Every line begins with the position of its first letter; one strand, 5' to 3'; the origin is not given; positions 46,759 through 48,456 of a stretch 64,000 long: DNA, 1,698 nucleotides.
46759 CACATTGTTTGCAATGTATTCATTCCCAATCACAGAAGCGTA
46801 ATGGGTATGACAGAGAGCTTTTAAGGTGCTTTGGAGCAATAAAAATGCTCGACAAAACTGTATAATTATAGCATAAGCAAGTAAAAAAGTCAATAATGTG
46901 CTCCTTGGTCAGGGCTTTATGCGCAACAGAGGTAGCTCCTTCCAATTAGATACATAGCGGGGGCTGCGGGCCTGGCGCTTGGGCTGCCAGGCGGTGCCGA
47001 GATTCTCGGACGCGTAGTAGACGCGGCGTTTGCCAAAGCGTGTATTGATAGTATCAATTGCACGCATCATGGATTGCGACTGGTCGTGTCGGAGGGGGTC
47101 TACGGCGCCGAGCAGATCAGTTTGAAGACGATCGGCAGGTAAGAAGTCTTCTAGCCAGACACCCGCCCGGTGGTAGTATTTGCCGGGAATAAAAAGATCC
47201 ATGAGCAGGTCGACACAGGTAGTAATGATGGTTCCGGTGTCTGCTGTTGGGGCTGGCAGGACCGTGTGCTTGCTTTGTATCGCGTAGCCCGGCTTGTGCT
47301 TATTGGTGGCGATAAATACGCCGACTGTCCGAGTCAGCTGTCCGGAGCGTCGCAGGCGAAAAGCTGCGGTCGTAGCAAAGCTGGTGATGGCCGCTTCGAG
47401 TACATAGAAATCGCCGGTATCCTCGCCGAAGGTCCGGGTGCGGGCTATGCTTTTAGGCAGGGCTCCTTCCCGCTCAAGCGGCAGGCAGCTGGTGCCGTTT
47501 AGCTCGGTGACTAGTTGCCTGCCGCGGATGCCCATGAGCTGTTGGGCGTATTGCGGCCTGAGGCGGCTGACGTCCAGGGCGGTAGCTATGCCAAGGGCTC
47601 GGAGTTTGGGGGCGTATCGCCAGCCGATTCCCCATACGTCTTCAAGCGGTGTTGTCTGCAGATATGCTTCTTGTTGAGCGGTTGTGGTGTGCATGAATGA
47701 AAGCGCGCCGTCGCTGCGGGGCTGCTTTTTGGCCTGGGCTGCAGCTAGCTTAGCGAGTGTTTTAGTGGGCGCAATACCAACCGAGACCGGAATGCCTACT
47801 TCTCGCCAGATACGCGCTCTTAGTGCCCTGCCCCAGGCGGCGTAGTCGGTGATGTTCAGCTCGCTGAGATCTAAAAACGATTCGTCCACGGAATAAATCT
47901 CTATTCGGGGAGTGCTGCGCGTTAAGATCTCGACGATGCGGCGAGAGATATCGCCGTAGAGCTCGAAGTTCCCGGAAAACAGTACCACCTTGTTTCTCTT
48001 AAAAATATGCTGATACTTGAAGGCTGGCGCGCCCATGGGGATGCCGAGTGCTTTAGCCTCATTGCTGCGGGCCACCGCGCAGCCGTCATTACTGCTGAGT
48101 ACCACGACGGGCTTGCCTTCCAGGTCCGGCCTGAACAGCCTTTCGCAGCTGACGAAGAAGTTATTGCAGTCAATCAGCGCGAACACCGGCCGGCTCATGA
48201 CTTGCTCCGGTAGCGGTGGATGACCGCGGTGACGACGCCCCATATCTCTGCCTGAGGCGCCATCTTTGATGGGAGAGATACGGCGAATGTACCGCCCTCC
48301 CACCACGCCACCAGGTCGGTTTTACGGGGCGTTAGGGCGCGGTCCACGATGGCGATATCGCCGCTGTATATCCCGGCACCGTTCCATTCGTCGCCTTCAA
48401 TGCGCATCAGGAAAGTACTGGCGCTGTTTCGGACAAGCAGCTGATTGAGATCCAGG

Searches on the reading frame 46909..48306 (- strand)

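Call 59: search_protein_families(library=ncbifam, proteins=[window:46909-48306:-], max_evalue=0.00001)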
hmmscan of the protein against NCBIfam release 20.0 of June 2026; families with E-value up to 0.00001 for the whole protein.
window:46909-48306:- (465 aa): 10 families
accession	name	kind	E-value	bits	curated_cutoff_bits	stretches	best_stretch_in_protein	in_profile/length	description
NF002955.0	PRK03609.1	subfamily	4e-106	355.4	431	1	41-461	1-421/422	translesion error-prone DNA polymerase V subunit UmuC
NF002848.0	PRK03103.1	subfamily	2.3e-52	177.9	381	1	41-439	5-396/410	DNA polymerase IV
NF002882.0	PRK03348.1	equivalog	5.5e-47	160.6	389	1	42-375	7-332/461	DNA polymerase IV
NF003015.0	PRK03858.1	subfamily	4.3e-45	154.5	367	1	46-433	13-384/399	DNA polymerase IV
NF002751.0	PRK02794.1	equivalog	5.4e-43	147.4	371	1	42-429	40-412/425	DNA polymerase IV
NF002492.0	PRK01810.1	equivalog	2.3e-37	128.7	399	1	41-338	11-304/412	DNA polymerase IV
NF002677.0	PRK02406.1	equivalog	2.3e-36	125.7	256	1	45-335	11-297/357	DNA polymerase IV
NF010731.0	PRK14133.1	equivalog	3e-33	115.5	362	1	44-338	7-291/352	DNA polymerase IV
NF002883.0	PRK03352.1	equivalog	7.1e-32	110.9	330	1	45-369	10-324/347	DNA polymerase IV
NF002292.0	PRK01216.1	equivalog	2.6e-27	95.8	339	1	44-260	5-219/351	DNA polymerase IV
